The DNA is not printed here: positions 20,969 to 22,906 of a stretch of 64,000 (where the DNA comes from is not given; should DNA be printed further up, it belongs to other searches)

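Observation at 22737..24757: Two soluble proteins (410 aa unknown + 263 aa TPR) occupy the PelE position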

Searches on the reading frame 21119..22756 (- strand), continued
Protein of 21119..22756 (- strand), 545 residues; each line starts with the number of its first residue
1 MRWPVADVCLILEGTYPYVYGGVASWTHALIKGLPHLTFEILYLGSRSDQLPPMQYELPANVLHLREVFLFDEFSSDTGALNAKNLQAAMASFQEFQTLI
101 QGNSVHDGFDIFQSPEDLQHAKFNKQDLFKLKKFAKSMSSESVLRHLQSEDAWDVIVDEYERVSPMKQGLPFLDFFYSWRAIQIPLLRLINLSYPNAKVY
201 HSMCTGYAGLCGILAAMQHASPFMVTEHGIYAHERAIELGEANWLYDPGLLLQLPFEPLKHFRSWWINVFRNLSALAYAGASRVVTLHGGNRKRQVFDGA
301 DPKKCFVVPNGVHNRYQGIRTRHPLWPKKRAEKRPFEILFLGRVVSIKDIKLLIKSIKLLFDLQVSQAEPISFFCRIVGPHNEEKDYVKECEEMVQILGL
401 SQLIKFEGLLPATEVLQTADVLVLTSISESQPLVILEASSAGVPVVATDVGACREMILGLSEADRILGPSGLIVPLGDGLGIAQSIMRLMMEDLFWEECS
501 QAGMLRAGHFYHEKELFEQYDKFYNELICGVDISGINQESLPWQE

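Call 34: find_related_loci(query=A1, collection=genome_contigs, flank=10000)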
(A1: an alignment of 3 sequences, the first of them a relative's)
Query A1 (670 aa) in genome_contigs; peptide patterns used: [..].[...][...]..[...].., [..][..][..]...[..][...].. (x = any residue, [..] = any of these).
26 stretches matched a pattern; 1 encode a relative of the query (tblastn E <= 1e-3); 1 distinct loci.
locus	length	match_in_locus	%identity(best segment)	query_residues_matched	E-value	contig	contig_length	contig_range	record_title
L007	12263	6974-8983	100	1-670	0e+0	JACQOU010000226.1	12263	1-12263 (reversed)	MAG: Deltaproteobacteria bacterium isolate NC_groundwater_1289_Ag_S-0.2um_48_23 S_p2_S4_coassembly_k141_1752653, whole g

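Call 40: find_encoding_contigs(protein=P0009, flank=10000, max_places=1)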
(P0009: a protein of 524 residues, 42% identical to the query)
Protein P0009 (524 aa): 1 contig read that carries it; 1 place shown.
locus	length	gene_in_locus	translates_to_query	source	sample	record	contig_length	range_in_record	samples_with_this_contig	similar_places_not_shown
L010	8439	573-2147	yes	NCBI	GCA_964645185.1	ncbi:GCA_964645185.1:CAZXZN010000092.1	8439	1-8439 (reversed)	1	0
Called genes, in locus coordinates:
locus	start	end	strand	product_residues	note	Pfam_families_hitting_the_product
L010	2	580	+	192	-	?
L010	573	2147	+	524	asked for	PF11997:DUF3492, PF13439:Glyco_transf_4 (faint), PF00534:Glycos_transf_1, PF13692:Glyco_trans_1_4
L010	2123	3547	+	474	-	PF16933:PelG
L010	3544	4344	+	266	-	PF03537:Glyco_hydro_114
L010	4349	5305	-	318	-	PF01073:3Beta_HSD, PF01370:Epimerase, PF02719:Polysacc_synt_2, PF04321:RmlD_sub_bind, PF13460:NAD_binding_10 (weak), PF16363:GDP_Man_Dehyd, PF07993:NAD_binding_4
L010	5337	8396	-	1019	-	PF00989:PAS, PF08448:PAS_4 (weak), PF13426:PAS_9 (faint), PF08447:PAS_3 (weak), PF00512:HisKA, PF02518:HATPase_c, PF00072:Response_reg, PF01627:Hpt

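Call 41: find_encoding_contigs(protein=P0018, flank=10000, max_places=1)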
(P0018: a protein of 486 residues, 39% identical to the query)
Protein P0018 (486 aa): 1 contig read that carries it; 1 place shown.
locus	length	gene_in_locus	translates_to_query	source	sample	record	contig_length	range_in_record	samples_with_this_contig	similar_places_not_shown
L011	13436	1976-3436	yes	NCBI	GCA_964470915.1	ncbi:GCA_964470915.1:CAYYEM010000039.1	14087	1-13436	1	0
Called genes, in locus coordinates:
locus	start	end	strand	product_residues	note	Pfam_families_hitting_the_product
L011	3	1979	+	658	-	?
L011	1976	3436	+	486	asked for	PF11997:DUF3492, PF00534:Glycos_transf_1, PF13692:Glyco_trans_1_4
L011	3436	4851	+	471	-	PF16933:PelG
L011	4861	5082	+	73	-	PF09656:PGPGW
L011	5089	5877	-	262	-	PF01066:CDP-OH_P_transf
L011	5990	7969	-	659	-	PF23545:Zn_ribbon_HMPTM, PF04055:Radical_SAM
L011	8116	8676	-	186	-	PF12802:MarR_2, PF12840:HTH_20 (weak)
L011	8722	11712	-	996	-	-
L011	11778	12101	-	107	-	-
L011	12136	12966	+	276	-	PF00106:adh_short, PF08659:KR (faint), PF13561:adh_short_C2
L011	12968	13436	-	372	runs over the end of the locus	?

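Call 42: find_encoding_contigs(protein=P0019, flank=10000, max_places=1)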
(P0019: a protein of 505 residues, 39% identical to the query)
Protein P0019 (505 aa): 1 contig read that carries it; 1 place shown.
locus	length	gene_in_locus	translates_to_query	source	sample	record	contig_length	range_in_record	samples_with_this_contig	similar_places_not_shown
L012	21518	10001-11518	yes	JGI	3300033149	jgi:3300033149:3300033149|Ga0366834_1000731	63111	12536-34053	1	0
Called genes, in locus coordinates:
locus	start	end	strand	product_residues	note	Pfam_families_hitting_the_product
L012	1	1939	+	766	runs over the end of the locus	-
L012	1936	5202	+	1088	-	PF12895:ANAPC3 (faint), PF13174:TPR_6 (faint), PF13181:TPR_8 (faint), PF13428:TPR_14 (faint), PF14559:TPR_19 (weak), PF14559:TPR_19 (weak), PF13371:TPR_9 (weak), PF13432:TPR_16 (weak), +13 more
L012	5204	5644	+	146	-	PF00072:Response_reg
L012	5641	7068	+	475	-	PF13185:GAF_2 (weak), PF00990:GGDEF (weak)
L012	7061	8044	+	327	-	PF14559:TPR_19 (faint), PF23914:TPR_CcmH_CycH, PF13431:TPR_17 (faint)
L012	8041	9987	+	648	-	PF02985:HEAT (faint), PF13513:HEAT_EZ (faint), PF00514:Arm (faint), PF12717:Cnd1 (faint), PF13646:HEAT_2, PF03130:HEAT_PBS (faint), PF01602:Adaptin_N (faint), PF13646:HEAT_2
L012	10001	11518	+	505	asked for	PF11997:DUF3492, PF13439:Glyco_transf_4, PF13579:Glyco_trans_4_4, PF20706:GT4-conflict, PF00534:Glycos_transf_1, PF13692:Glyco_trans_1_4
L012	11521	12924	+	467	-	PF16933:PelG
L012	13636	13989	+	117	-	PF12840:HTH_20 (weak), PF01022:HTH_5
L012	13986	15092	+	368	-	PF13593:SBF_like, PF01758:SBF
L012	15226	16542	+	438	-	PF03773:ArsP_1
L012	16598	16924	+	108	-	-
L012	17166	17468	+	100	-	PF12802:MarR_2 (weak), PF12840:HTH_20, PF01022:HTH_5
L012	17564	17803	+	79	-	PF13192:Thioredoxin_3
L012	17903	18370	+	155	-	PF00085:Thioredoxin, PF13098:Thioredoxin_2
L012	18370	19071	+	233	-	PF02683:DsbD_TM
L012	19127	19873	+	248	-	-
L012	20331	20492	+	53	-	-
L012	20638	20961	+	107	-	-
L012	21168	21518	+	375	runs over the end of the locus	-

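Call 43: find_encoding_contigs(protein=P0026, flank=10000, max_places=1)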
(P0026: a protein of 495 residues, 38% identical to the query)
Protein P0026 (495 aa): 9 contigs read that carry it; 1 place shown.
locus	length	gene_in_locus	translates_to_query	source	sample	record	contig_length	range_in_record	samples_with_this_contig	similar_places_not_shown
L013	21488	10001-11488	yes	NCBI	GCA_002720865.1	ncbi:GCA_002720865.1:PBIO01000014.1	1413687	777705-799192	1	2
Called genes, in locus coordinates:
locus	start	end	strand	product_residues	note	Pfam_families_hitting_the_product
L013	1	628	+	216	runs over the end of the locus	PF03692:CxxCxxCC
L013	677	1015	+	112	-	PF03960:ArsC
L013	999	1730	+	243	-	PF03942:DTW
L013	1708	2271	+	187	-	PF13302:Acetyltransf_3, PF13420:Acetyltransf_4, PF00583:Acetyltransf_1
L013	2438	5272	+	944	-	PF12895:ANAPC3 (faint), PF13174:TPR_6 (faint), PF13424:TPR_12 (faint), PF13428:TPR_14 (faint), PF13432:TPR_16 (faint), PF14559:TPR_19 (faint), PF23914:TPR_CcmH_CycH (faint)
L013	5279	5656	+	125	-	PF00072:Response_reg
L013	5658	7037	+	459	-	PF01590:GAF (weak)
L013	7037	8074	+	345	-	-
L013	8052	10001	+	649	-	PF13646:HEAT_2 (faint)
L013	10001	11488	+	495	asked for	PF11997:DUF3492, PF13439:Glyco_transf_4, PF13579:Glyco_trans_4_4 (weak), PF00534:Glycos_transf_1, PF13692:Glyco_trans_1_4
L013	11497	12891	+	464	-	PF16933:PelG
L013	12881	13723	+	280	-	PF03411:Peptidase_M74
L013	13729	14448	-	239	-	PF07719:TPR_2 (faint), PF13181:TPR_8 (faint), PF00515:TPR_1 (faint)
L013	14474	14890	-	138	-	-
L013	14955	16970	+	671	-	PF07715:Plug, PF00593:TonB_dep_Rec_b-barrel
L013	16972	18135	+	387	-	PF14064:HmuY (weak)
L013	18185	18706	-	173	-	PF00691:OmpA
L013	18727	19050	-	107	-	-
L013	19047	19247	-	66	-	-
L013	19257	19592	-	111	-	-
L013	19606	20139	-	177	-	PF00072:Response_reg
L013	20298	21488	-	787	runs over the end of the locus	PF00512:HisKA, PF02518:HATPase_c, PF00072:Response_reg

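Call 57: find_related_loci(query=A1, collection=metagenome_contigs, flank=6000)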
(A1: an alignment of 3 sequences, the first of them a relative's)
Query A1 (670 aa) in metagenome_contigs; peptide patterns used: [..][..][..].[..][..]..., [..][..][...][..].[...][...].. (x = any residue, [..] = any of these).
600 stretches matched a pattern, but none encodes a relative of the query by tblastn (E <= 1e-3).

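Call 59: find_related_loci(query=A3, collection=metagenome_contigs, flank=6000)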
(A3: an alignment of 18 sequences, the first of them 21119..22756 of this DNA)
Query A3 (545 aa) in metagenome_contigs; peptide patterns used: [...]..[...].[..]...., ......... (x = any residue, [..] = any of these).
600 stretches matched a pattern (row limit reached: there are more); 585 encode a relative of the query (tblastn E <= 1e-3); the best 80 are kept; 80 distinct loci.
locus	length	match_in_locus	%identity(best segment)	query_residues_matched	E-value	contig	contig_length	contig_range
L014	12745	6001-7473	38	5-528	3e-114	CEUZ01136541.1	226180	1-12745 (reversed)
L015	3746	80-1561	36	1-525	1e-109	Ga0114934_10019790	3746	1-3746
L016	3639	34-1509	37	4-528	4e-110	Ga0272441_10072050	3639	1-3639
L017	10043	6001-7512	36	5-536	5e-108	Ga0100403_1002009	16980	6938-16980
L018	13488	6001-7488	35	5-544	3e-107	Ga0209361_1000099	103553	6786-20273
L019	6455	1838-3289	37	5-524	8e-107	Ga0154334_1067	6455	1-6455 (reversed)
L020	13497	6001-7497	34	7-533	1e-106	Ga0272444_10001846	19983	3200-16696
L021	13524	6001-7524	39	6-544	1e-106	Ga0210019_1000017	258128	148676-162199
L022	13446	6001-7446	36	7-526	4e-106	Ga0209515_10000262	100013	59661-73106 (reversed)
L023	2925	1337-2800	37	6-524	2e-109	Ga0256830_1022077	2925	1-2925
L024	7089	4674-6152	35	7-528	4e-105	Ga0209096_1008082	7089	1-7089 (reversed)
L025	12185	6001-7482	36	7-528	3e-104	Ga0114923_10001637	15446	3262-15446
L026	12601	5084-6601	37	4-544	2e-104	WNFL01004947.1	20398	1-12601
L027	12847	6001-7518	37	4-544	2e-104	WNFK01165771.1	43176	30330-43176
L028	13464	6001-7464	35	4-528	4e-104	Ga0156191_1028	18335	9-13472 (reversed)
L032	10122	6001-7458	36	5-525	4e-103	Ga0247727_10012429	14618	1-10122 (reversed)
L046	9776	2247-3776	36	1-532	2e-100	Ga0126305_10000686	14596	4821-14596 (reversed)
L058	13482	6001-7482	36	6-528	1e-99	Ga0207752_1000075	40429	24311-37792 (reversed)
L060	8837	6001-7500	34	4-536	2e-99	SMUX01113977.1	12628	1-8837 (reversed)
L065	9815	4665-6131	34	7-528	8e-99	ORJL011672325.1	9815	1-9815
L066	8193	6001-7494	34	5-537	1e-98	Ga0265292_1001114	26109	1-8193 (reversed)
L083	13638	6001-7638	35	2-545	4e-97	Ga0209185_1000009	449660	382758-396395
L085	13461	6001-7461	37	2-525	1e-96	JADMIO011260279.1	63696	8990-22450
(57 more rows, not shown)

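Call 71: search_solved_structures(query=A2, max_evalue=1)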
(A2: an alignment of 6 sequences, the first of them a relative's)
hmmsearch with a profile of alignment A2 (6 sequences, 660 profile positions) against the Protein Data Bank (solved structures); distinct sequences matched with E-value up to 1: 88 (the best 60 are shown).
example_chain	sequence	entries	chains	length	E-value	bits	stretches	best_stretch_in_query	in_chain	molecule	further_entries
9sah_A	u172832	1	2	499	1.7e-51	179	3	123-353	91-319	E4-NB2 synthetic fusion protein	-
6fsq_A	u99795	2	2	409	1.5e-33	119.7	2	170-352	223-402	alphaRep A3_bGFPD | A3_bGFPD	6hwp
6ft5_A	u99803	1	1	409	6.9e-31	110.9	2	170-350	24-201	alphaRep A3_A3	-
4zv6_A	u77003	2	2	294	1.3e-30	110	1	103-365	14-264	AlphaRep-7 | alpha-Rep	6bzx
4xl5_C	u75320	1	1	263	3.9e-29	105.1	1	103-337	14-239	bGFP-A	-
6gwc_C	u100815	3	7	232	1.8e-25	93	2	103-291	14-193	iE5 ALPHAREP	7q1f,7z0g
7p0h_A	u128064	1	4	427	4.5e-23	85.1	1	139-348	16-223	Helicobacter pylori ComF fused to an artificial alphaREP crystallization helper (named B2)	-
8aw4_A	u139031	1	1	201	4.2e-19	72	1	170-352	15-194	ALPHAREP bB-E3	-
9rhz_A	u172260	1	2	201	4.7e-18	68.5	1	103-263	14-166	ALPHAREP bE5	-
6gx7_E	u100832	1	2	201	5.2e-18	68.4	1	103-265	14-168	iiiA5 ALPHAREP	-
5dcq_A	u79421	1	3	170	4.2e-15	58.7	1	103-234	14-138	artificial repeat proteins (alphaREP3)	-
9t1m_A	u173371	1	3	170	4.5e-15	58.6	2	104-234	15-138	Alpha Rep E4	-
3ltm_A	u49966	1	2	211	7e-15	58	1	169-352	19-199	Alpha-Rep4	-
3ltj_A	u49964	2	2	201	7.8e-15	57.9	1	170-350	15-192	AlphaRep-4 | bA3-2: binder of A3 protein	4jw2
4xvp_D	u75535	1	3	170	2.1e-14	56.4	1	103-234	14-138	BGFP-C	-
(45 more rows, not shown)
